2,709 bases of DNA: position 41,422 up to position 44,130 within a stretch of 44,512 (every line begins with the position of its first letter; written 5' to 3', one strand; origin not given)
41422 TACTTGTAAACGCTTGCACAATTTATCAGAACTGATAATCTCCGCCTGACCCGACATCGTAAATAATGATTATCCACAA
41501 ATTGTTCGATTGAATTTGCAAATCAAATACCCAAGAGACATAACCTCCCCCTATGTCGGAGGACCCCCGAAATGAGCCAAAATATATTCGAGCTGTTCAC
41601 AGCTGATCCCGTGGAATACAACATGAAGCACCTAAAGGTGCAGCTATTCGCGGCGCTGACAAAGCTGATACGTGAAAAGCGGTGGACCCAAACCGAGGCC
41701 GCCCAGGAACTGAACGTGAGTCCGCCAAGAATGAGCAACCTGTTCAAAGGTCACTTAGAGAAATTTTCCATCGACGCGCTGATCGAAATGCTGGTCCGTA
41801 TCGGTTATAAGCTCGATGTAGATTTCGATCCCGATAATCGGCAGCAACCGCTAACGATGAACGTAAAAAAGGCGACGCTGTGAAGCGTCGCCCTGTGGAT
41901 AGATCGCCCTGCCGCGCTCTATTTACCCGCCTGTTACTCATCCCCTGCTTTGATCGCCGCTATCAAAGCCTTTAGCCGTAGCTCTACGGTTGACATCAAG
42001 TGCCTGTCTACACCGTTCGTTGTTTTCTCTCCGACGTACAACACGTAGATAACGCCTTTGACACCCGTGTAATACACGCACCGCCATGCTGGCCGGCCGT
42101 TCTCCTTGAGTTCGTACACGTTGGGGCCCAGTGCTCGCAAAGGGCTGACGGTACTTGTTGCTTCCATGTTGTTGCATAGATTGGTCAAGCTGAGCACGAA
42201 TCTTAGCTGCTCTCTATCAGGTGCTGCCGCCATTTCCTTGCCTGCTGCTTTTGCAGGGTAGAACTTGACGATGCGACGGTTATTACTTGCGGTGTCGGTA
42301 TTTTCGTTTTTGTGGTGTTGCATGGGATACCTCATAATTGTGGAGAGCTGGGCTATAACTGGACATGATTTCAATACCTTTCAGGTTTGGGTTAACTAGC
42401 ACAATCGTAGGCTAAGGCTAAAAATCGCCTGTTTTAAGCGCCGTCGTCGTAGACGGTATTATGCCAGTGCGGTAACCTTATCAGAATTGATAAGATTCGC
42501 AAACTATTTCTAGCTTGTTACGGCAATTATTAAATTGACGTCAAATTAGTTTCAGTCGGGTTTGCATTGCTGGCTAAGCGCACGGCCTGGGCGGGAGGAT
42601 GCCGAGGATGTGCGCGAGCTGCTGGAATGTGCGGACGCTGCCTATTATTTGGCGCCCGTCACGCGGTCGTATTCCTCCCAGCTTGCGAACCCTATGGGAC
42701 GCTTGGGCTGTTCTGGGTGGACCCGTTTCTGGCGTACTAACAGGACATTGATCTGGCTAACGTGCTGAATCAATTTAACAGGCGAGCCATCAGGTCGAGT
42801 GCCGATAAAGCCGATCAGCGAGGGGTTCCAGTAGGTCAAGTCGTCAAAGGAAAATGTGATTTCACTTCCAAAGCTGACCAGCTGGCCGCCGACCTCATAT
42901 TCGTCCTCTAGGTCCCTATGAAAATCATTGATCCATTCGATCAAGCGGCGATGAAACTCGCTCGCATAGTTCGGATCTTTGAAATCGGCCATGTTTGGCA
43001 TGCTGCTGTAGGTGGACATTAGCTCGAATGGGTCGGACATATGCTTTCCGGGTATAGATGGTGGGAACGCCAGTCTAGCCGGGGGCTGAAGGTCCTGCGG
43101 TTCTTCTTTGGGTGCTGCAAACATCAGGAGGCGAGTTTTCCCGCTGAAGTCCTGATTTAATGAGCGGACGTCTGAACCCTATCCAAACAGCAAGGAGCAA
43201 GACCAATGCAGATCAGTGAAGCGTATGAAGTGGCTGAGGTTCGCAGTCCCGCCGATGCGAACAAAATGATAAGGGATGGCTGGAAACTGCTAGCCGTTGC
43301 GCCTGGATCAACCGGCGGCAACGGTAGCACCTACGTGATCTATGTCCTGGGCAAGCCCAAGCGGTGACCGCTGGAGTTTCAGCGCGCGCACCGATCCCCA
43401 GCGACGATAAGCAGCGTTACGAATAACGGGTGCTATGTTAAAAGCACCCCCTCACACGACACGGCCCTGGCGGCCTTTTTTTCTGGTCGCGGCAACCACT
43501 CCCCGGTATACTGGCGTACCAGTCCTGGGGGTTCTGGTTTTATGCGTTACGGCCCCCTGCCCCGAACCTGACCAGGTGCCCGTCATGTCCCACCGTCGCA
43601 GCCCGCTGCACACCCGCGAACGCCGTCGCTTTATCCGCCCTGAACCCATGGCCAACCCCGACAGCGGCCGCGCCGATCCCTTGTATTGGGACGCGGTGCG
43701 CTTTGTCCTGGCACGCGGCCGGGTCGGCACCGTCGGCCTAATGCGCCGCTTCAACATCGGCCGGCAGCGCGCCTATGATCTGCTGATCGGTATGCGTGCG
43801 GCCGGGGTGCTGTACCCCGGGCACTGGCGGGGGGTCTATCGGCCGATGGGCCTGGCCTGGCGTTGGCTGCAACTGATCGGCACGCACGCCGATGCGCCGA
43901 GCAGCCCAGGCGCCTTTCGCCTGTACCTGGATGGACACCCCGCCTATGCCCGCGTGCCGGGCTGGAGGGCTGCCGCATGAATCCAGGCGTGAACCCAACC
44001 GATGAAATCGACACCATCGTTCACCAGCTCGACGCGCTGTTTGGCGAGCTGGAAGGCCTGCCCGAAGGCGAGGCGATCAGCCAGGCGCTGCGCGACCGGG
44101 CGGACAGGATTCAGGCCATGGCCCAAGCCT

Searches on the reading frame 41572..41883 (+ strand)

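Call 27: search_protein_families(library=pfam, proteins=[window:41572-41883:+], max_evalue=0.05)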
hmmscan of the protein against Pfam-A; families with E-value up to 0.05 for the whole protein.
window:41572-41883:+ (103 aa): 5 families
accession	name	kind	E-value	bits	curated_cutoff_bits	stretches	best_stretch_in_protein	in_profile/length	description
PF13744.12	HTH_37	-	5.7e-20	71.4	27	1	18-84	12-78/80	Helix-turn-helix domain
PF01381.28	HTH_3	-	0.00041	20.8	23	1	33-82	4-53/55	Helix-turn-helix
PF13560.12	HTH_31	-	0.0086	16.8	27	1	31-71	7-48/64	Helix-turn-helix domain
PF13443.12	HTH_26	-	0.023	15.4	22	1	29-70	2-43/63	Cro/C1-type HTH DNA-binding domain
PF02954.25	HTH_8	-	0.044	13.9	22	0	29-51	10-32/42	Bacterial regulatory protein, Fis family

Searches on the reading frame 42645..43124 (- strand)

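Call 14: search_protein_families(library=phrogs, proteins=[window:42645-43124:-], max_evalue=0.001)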
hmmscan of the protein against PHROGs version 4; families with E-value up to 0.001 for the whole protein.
window:42645-43124:- (159 aa): 1 family
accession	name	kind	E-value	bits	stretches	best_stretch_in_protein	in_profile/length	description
phrog_3306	-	unknown function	1.2e-18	68.4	1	50-147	26-123/124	-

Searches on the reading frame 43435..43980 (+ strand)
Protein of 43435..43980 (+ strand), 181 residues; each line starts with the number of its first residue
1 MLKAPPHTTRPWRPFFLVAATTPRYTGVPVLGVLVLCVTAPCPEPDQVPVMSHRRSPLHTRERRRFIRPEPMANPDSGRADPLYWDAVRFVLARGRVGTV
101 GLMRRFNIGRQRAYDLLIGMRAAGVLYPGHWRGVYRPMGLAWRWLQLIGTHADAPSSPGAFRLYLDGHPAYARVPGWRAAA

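Call 14: search_protein_families(library=phrogs, proteins=[window:43435-43980:+], max_evalue=0.001)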
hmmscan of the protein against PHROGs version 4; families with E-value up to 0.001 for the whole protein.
window:43435-43980:+ (181 aa): 2 families
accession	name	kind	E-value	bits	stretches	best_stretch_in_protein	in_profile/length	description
phrog_13700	-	moron, auxiliary metabolic gene and host takeover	0.00039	20.8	1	76-128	60-112/284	FtsK/SpoIIIE-like protein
phrog_6576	-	unknown function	0.00045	20.7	1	76-126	163-213/325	-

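Call 27: search_protein_families(library=pfam, proteins=[window:43435-43980:+], max_evalue=0.05)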
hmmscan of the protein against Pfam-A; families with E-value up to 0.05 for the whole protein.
window:43435-43980:+ (181 aa): 1 family
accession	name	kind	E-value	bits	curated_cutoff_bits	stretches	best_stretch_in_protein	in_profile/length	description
PF09397.16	FtsK_gamma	-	2.1e-06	27.8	30.6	1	80-126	3-49/63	Ftsk gamma domain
